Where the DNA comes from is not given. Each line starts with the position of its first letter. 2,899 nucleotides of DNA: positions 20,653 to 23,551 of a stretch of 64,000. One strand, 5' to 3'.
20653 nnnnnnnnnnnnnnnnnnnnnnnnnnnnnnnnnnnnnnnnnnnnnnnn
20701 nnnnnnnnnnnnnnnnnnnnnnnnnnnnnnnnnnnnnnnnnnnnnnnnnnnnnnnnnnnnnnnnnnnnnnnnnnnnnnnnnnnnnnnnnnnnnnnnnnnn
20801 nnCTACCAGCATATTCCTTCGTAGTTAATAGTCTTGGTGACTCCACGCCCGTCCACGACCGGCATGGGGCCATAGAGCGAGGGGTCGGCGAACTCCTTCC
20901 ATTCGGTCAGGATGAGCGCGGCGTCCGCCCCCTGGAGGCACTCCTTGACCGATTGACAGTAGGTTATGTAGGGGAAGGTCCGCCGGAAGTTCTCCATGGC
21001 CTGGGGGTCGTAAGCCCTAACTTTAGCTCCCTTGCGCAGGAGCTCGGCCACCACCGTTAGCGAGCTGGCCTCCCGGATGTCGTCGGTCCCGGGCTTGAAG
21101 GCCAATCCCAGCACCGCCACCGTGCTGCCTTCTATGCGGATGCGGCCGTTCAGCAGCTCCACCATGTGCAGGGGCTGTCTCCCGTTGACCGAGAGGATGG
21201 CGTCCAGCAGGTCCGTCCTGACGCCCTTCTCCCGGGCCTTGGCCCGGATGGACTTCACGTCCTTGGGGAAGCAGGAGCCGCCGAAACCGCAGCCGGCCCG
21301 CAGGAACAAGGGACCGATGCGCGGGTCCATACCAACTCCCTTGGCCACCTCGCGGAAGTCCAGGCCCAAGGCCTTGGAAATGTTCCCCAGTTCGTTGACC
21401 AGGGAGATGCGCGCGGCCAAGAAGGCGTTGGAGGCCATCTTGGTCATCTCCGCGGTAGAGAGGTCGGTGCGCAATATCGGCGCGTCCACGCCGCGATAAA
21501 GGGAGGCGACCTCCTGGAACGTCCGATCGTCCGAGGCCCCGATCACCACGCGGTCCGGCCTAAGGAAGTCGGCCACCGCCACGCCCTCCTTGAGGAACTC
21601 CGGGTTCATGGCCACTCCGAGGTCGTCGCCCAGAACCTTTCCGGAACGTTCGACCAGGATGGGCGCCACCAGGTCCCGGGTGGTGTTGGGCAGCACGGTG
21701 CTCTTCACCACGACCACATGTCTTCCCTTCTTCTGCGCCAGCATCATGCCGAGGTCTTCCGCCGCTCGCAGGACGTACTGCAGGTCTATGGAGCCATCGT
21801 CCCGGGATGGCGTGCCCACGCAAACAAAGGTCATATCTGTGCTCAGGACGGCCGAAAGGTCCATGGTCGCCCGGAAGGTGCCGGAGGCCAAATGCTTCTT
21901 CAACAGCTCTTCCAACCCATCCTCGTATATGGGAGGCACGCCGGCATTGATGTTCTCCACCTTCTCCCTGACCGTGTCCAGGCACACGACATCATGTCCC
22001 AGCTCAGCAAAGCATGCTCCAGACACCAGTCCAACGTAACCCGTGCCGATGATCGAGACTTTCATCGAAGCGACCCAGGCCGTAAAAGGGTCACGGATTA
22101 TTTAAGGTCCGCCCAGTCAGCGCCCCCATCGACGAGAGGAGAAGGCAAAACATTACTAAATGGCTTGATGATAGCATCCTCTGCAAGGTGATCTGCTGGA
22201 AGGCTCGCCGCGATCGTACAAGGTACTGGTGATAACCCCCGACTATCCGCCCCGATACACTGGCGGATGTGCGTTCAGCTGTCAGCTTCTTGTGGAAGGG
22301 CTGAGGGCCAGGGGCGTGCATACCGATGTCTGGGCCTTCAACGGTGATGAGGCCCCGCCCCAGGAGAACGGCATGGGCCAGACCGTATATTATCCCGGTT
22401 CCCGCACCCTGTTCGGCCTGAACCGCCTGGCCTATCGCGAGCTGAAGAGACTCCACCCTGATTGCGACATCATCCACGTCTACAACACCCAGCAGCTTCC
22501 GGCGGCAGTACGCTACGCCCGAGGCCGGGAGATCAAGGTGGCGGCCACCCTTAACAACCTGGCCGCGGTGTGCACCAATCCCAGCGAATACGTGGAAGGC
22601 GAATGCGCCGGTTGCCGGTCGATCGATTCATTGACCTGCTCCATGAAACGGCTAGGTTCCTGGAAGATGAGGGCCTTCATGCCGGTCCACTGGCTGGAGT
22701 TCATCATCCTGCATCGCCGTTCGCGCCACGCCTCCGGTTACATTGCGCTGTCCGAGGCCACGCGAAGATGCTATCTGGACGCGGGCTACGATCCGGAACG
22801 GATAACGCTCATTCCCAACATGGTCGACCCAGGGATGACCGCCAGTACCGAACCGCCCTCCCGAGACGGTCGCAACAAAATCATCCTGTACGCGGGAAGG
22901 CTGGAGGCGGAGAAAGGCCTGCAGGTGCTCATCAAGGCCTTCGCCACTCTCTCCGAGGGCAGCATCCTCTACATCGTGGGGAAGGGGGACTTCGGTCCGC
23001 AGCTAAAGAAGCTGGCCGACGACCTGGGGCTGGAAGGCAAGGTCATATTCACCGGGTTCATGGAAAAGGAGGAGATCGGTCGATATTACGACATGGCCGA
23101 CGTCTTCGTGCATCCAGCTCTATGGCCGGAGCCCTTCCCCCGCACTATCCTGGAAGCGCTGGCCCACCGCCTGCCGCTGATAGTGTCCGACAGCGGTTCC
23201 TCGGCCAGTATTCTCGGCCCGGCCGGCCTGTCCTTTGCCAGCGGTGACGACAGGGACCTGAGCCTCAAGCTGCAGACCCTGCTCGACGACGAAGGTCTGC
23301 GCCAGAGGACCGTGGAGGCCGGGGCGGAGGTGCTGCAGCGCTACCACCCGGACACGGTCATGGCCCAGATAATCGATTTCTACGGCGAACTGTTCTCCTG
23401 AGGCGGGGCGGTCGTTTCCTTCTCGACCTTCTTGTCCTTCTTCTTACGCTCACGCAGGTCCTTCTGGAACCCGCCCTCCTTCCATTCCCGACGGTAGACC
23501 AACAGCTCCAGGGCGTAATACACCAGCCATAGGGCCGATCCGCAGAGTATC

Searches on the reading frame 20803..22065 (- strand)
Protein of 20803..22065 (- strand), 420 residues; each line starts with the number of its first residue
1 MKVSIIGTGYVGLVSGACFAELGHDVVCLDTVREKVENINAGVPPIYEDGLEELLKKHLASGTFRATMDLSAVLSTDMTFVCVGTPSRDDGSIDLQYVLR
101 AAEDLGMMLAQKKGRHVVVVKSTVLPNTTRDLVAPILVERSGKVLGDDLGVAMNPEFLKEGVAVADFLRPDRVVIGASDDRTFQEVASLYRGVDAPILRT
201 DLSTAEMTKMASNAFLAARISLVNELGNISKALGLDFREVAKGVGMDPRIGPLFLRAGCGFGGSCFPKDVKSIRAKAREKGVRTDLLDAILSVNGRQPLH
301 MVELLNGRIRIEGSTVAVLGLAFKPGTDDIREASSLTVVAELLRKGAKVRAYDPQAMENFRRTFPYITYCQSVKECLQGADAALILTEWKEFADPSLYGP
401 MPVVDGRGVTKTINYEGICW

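Call 74: search_protein_families(library=pfam, proteins=[window:20803-22065:-], max_evalue=0.00001)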
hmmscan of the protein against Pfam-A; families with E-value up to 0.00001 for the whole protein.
window:20803-22065:- (420 aa): 3 families
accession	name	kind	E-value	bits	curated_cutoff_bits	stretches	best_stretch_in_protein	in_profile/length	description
PF03721.20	UDPG_MGDP_dh_N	-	1.2e-58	198.3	27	1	1-185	1-183/187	UDP-glucose/GDP-mannose dehydrogenase family, NAD binding domain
PF00984.24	UDPG_MGDP_dh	-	5.2e-34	116.7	25.4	1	204-294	2-92/94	UDP-glucose/GDP-mannose dehydrogenase family, central domain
PF03720.21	UDPG_MGDP_dh_C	-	1.8e-27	96.1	30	1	317-411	1-102/103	UDP-glucose/GDP-mannose dehydrogenase family, UDP binding domain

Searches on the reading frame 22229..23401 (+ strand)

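Call 74: search_protein_families(library=pfam, proteins=[window:22229-23401:+], max_evalue=0.00001)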
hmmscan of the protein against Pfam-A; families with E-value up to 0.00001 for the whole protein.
window:22229-23401:+ (390 aa): 4 families
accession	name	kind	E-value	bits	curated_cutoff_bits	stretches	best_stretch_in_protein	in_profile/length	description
PF00534.26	Glycos_transf_1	-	4e-36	124.6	26.4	1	212-367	11-171/172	Glycosyl transferases group 1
PF13692.12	Glyco_trans_1_4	-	2e-28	99.9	27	1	217-354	2-142/142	Glycosyl transferases group 1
PF13439.12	Glyco_transf_4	-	3.1e-16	60.3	28.5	1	12-201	2-168/170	Glycosyltransferase Family 4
PF13579.12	Glyco_trans_4_4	-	9.2e-15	55.8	29.7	1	12-197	1-157/158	Glycosyl transferase 4-like domain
